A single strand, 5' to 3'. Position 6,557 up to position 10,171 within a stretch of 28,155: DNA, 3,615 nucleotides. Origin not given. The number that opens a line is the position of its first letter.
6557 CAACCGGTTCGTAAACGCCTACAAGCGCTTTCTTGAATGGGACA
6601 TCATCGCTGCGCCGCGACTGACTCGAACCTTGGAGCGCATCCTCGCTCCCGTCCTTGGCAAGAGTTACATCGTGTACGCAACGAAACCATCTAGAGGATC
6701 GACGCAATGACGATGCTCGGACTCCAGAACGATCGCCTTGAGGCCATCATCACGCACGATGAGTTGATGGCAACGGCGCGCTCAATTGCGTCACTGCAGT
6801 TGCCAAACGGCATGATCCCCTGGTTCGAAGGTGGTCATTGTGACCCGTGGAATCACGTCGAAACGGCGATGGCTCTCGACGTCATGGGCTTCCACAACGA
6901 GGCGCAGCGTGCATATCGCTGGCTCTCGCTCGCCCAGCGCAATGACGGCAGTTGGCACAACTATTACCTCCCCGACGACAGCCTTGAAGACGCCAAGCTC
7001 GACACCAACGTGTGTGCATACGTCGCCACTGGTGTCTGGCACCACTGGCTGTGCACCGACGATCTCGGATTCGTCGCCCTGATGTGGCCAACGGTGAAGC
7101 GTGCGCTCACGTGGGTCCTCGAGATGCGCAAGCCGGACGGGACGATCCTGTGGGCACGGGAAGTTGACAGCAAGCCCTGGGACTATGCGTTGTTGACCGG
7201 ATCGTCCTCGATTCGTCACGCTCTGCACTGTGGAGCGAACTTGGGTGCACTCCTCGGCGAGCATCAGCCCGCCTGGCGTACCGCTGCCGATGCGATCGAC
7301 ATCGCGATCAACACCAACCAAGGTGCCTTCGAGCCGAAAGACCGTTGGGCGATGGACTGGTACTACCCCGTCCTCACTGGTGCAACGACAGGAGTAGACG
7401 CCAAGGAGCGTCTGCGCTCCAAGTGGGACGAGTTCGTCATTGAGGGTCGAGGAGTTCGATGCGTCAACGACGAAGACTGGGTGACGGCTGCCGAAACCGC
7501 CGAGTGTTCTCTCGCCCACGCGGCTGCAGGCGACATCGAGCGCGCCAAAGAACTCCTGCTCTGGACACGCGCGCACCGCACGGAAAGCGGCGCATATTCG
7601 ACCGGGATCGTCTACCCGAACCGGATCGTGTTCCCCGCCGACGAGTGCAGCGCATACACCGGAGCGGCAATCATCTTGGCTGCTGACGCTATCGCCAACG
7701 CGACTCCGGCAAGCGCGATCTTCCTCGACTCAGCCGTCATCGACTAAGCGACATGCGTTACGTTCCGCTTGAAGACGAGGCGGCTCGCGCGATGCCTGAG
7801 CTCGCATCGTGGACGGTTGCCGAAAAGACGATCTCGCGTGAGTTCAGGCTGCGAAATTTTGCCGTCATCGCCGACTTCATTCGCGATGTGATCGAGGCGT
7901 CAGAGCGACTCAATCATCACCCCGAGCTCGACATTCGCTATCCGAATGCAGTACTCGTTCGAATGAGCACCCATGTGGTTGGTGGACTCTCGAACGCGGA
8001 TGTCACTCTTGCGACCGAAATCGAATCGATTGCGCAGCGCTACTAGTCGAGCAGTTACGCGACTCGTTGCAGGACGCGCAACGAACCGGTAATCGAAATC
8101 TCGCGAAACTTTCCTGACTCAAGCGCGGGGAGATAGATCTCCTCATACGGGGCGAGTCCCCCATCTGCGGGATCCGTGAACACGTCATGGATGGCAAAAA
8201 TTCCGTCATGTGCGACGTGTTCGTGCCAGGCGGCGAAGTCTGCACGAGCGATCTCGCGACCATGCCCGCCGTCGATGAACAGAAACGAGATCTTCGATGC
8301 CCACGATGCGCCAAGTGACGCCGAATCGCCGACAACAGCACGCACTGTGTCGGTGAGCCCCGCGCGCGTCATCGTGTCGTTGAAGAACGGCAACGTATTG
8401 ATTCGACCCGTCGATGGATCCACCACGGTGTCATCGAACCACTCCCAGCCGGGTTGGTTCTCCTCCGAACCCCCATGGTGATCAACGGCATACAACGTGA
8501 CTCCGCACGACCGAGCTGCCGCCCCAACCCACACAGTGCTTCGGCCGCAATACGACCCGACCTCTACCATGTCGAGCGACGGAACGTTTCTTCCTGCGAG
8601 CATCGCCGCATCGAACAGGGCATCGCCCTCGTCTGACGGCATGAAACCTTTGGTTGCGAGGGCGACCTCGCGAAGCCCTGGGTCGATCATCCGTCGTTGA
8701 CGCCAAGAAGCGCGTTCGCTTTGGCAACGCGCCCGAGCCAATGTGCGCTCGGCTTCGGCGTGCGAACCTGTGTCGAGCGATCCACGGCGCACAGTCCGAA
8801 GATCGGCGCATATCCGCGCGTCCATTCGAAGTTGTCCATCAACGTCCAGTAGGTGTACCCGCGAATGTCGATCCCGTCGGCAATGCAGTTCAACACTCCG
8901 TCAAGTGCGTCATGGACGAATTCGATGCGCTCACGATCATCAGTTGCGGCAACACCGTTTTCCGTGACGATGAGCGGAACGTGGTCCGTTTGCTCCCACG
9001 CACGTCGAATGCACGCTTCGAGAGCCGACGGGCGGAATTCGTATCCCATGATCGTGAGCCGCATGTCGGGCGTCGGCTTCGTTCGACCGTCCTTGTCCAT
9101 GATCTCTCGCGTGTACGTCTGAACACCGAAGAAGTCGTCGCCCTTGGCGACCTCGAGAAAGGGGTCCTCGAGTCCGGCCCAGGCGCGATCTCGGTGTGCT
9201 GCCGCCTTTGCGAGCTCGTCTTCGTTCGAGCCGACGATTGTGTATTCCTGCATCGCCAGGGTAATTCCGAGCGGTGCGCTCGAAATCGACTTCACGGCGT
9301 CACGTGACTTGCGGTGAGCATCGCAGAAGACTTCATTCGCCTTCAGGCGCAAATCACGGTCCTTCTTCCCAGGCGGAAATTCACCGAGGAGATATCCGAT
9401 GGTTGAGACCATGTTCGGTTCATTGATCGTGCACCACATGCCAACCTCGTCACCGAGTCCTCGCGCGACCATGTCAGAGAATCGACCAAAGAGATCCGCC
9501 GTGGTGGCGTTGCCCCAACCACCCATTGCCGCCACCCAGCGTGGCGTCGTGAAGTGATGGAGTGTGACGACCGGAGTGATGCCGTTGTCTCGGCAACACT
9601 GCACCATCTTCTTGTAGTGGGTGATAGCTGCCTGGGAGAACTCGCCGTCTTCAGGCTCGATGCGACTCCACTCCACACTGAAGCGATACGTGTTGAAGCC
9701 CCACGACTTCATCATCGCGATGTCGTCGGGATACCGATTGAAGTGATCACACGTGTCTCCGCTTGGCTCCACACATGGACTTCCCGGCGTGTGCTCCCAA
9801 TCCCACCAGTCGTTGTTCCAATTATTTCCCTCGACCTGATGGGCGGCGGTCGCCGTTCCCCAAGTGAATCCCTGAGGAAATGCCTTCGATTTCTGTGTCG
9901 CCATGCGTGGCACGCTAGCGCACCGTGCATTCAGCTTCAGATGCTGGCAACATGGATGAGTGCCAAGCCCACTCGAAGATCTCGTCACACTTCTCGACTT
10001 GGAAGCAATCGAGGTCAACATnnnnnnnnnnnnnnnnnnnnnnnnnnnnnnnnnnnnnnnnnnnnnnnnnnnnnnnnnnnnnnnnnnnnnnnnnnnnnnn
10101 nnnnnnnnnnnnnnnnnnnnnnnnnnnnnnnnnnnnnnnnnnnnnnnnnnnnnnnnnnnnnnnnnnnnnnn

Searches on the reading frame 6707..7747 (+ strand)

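Call 9: search_protein_families(library=pfam, proteins=[window:6707-7747:+], max_evalue=0.001)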
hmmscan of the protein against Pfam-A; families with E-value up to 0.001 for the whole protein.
window:6707-7747:+ (346 aa): 1 family
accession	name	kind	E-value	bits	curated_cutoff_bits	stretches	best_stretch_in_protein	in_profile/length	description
PF13249.12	SQHop_cyclase_N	-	0.0006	19.5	26.2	0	64-107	45-83/291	Squalene-hopene cyclase N-terminal domain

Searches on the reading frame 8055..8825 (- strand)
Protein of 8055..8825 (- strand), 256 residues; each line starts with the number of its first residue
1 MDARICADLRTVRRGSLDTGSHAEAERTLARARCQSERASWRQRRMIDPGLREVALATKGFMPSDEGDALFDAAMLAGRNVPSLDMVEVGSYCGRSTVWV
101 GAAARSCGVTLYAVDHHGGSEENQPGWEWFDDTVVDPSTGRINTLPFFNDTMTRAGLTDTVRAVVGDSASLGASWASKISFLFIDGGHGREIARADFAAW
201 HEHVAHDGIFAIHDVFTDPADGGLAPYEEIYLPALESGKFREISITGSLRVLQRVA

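Call 9: search_protein_families(library=pfam, proteins=[window:8055-8825:-], max_evalue=0.001)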
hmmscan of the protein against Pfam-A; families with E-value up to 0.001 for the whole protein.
window:8055-8825:- (256 aa): 1 family
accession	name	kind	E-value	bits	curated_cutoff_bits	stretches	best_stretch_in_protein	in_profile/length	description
PF13578.12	Methyltransf_24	-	1.9e-21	77.4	26.3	1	87-215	1-105/105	Methyltransferase domain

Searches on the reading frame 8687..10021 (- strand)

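Call 9: search_protein_families(library=pfam, proteins=[window:8687-10021:-], max_evalue=0.001)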
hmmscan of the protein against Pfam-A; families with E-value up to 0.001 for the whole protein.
window:8687-10021:- (444 aa): 3 families
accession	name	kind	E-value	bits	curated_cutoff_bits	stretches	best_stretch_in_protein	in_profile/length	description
PF00232.24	Glyco_hydro_1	-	2.7e-86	290.2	22.6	2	45-281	2-244/453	Glycosyl hydrolase family 1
PF00150.24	Cellulase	-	4.6e-08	33.3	23.5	1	98-206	24-134/272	Cellulase (glycosyl hydrolase family 5)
PF01301.25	Glyco_hydro_35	-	0.0009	19.4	27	0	96-152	25-81/319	Glycosyl hydrolases family 35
